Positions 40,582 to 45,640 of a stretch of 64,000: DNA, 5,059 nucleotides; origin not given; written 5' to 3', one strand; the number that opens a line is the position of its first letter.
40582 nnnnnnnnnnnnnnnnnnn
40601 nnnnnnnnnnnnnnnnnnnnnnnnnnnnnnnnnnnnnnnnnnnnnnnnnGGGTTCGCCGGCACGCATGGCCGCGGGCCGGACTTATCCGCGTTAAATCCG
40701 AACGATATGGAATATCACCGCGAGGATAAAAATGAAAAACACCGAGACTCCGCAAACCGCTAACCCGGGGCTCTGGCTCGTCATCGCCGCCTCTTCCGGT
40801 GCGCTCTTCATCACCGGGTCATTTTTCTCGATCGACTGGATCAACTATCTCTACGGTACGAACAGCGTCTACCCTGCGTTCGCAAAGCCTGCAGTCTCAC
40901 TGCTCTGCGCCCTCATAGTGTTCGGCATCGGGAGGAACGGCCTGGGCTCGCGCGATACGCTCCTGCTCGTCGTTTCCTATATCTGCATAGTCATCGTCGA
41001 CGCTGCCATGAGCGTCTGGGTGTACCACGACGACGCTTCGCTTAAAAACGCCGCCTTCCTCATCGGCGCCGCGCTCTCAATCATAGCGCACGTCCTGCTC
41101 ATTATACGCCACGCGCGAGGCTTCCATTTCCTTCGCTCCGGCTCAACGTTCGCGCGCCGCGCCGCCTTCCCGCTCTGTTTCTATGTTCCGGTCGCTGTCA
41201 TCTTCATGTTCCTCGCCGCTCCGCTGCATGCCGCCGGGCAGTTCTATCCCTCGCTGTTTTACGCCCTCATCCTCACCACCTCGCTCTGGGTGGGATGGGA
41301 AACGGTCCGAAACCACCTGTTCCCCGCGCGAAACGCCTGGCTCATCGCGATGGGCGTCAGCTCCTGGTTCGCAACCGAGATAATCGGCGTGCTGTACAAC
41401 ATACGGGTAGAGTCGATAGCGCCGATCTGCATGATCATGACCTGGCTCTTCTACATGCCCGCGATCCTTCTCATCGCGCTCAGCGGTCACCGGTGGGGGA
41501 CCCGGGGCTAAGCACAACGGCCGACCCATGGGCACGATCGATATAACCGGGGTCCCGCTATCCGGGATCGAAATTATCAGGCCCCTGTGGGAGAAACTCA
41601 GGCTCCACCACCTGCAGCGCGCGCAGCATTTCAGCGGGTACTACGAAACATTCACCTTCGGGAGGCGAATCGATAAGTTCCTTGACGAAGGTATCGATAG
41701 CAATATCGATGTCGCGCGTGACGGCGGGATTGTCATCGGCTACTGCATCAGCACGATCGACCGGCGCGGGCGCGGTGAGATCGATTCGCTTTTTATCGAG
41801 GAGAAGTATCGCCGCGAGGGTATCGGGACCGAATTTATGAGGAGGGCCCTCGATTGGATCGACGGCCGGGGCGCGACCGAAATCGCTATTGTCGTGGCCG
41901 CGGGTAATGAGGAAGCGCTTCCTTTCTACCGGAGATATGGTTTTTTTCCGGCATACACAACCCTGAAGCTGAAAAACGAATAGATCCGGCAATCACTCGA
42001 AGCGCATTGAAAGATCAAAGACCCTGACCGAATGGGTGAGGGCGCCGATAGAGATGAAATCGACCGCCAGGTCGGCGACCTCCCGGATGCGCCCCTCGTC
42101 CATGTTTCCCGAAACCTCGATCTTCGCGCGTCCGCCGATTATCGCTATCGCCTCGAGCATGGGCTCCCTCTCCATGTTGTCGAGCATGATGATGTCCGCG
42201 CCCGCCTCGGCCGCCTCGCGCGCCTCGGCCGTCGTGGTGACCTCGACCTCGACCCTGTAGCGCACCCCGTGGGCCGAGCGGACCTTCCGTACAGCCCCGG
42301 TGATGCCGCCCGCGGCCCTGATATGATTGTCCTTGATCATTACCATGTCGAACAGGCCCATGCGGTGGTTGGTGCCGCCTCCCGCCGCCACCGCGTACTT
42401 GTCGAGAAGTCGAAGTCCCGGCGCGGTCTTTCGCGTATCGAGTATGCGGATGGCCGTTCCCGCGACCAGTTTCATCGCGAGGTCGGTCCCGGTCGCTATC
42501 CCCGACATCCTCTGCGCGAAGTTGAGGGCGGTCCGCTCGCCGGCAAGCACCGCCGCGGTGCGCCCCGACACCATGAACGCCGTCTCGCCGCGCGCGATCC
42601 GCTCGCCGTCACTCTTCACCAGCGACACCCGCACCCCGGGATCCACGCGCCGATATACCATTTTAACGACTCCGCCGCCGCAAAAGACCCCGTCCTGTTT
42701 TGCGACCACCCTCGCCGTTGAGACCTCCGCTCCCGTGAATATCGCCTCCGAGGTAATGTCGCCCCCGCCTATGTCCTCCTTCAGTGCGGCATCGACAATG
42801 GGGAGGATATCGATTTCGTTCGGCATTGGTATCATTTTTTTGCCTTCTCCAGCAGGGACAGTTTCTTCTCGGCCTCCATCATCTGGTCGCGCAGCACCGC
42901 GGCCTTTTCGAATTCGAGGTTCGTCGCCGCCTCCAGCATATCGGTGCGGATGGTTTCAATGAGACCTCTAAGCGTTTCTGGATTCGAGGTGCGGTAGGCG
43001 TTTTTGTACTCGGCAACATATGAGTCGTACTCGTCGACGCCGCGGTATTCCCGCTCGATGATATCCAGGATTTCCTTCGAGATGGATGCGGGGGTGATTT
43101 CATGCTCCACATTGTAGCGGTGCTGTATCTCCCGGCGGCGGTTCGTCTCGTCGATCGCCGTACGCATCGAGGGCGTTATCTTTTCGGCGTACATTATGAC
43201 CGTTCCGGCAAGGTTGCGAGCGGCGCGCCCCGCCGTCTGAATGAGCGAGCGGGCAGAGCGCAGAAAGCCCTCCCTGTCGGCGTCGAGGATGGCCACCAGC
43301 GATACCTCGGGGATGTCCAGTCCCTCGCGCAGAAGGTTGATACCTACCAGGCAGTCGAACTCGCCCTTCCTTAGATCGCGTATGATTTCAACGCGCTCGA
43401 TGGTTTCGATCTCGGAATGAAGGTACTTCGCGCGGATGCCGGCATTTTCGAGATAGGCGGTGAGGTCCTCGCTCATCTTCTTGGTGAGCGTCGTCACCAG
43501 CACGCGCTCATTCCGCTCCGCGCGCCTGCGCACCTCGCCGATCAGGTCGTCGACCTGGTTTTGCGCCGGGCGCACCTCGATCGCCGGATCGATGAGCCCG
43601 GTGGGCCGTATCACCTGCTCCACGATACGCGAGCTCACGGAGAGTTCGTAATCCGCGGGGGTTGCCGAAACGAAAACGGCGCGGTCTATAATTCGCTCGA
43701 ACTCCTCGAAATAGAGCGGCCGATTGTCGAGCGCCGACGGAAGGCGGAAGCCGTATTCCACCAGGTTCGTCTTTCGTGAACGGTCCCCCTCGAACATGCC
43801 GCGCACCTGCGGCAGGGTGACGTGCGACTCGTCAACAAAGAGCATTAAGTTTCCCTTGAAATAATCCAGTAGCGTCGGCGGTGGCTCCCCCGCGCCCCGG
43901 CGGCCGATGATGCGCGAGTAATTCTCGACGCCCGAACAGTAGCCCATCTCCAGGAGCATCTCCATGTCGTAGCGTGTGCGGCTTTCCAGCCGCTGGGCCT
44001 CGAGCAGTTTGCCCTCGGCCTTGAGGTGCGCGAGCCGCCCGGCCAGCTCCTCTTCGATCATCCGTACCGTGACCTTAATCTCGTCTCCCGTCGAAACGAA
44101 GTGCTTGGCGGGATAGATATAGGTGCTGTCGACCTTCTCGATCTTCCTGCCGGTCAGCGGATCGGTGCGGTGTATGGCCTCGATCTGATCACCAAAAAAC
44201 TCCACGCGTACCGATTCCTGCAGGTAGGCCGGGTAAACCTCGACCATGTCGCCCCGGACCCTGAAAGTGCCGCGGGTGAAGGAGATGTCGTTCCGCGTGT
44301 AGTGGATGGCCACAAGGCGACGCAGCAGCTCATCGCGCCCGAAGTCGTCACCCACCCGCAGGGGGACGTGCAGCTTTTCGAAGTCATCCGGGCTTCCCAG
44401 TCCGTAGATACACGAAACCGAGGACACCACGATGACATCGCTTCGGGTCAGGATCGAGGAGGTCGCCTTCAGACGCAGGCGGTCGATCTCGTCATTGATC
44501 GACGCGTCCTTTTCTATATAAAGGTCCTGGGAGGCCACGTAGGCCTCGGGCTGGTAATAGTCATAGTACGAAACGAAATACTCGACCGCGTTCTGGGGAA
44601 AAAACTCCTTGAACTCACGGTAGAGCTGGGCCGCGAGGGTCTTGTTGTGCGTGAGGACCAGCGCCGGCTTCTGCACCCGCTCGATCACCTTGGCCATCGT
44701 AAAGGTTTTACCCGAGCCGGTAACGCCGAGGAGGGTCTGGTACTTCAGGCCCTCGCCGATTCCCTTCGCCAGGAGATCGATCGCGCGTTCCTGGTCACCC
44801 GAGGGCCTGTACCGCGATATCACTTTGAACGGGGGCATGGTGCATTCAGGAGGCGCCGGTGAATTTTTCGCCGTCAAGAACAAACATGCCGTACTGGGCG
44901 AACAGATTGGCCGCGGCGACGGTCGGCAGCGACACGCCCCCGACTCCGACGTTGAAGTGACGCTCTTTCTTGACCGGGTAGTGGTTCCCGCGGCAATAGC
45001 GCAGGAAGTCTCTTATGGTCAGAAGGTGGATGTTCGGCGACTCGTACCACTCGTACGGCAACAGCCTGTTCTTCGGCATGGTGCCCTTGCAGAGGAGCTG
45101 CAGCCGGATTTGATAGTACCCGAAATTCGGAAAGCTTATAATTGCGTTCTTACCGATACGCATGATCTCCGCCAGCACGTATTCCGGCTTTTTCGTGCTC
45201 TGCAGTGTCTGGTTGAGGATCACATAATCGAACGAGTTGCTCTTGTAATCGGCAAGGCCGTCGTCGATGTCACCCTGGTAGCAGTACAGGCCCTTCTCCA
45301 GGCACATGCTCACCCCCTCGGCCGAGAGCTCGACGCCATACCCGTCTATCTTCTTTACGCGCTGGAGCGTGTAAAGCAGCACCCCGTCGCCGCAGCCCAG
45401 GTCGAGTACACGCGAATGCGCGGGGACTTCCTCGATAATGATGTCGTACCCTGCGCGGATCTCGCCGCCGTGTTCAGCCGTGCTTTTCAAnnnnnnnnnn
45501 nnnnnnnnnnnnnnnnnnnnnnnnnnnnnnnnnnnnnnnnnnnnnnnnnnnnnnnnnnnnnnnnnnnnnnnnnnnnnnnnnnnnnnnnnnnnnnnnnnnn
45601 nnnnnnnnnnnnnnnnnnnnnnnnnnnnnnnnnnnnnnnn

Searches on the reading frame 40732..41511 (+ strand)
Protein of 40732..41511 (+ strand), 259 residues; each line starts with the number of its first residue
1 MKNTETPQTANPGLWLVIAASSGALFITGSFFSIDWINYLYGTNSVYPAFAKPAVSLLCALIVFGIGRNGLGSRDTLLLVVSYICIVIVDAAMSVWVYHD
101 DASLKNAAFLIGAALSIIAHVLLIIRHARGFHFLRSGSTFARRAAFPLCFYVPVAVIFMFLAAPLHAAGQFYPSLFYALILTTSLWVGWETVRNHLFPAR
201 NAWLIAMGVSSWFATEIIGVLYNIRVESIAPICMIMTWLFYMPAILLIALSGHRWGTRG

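Call 6: search_protein_families(library=pfam, proteins=[window:40732-41511:+], max_evalue=0.01)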
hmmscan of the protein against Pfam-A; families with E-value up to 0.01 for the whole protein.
window:40732-41511:+ (259 aa): 1 family
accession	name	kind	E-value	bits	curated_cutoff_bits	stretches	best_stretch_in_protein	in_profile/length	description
PF07947.19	YhhN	-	4.3e-05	23.7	25.6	1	31-129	57-157/182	YhhN family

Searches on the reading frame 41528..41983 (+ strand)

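Call 6: search_protein_families(library=pfam, proteins=[window:41528-41983:+], max_evalue=0.01)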
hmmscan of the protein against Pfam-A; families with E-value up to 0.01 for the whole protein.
window:41528-41983:+ (151 aa): 6 families
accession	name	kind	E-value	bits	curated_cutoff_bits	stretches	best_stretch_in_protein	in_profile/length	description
PF00583.31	Acetyltransf_1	-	1.4e-16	61.2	20.7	1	59-139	34-116/116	Acetyltransferase (GNAT) family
PF13508.13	Acetyltransf_7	-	4.2e-12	46.7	27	1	62-139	7-82/84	Acetyltransferase (GNAT) domain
PF13673.13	Acetyltransf_10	-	7.5e-11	42.5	23.6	1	60-139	33-107/128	Acetyltransferase (GNAT) domain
PF13302.13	Acetyltransf_3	-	1.3e-06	29.6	25.4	1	59-139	57-137/138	Acetyltransferase (GNAT) domain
PF08445.16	FR47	-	7.8e-05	23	22.1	1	79-140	18-78/86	FR47-like protein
PF14542.12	Acetyltransf_CG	-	0.0046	17.5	30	1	81-115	23-57/80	GCN5-related N-acetyl-transferase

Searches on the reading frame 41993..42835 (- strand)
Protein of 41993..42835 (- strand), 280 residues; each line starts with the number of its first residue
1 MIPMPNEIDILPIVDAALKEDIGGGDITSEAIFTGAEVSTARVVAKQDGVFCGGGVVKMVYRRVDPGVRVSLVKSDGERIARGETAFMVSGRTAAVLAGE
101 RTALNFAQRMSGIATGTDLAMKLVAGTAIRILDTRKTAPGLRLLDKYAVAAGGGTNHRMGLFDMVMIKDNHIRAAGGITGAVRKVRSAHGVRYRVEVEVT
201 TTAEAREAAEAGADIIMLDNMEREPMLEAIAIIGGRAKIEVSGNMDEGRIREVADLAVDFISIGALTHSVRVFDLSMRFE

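Call 6: search_protein_families(library=pfam, proteins=[window:41993-42835:-], max_evalue=0.01)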
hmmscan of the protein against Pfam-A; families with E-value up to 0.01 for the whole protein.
window:41993-42835:- (280 aa): 2 families
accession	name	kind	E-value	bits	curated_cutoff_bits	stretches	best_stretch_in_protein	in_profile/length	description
PF01729.25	QRPTase_C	-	1.6e-56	191.1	23.1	1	113-278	1-169/169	Quinolinate phosphoribosyl transferase, C-terminal domain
PF02749.22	QRPTase_N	-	3.7e-18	66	27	1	26-111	1-82/82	Quinolinate phosphoribosyl transferase, N-terminal domain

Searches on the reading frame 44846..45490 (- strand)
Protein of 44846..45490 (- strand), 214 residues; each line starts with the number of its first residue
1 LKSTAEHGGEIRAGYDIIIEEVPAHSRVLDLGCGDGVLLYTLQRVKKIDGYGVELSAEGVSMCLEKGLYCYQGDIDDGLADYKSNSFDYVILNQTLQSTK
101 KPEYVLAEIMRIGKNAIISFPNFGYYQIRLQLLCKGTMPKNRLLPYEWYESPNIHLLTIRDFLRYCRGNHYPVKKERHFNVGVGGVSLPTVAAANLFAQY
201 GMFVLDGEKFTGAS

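Call 47: search_protein_families(library=pfam, proteins=[window:44846-45490:-], max_evalue=0.0001)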
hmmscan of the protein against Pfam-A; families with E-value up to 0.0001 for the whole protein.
window:44846-45490:- (214 aa): 7 families
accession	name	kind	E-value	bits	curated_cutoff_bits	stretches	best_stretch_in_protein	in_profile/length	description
PF07021.18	MetW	-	1.2e-68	231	21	1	12-205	1-193/193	Methionine biosynthesis protein MetW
PF13847.12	Methyltransf_31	-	2.1e-11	44.2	27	1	25-114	4-102/145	Methyltransferase domain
PF08241.18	Methyltransf_11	-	7.5e-11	43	21.2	1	29-114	1-88/95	Methyltransferase domain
PF13489.12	Methyltransf_23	-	3.1e-09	37.2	27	1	23-114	21-109/164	Methyltransferase domain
PF13649.12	Methyltransf_25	-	8.8e-09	36.4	27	1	28-112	1-92/97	Methyltransferase domain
PF08242.18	Methyltransf_12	-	1.5e-05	26.1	30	1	29-111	1-90/98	Methyltransferase domain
PF05175.20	MTS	-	3.4e-05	24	23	1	13-107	18-119/170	Methyltransferase small domain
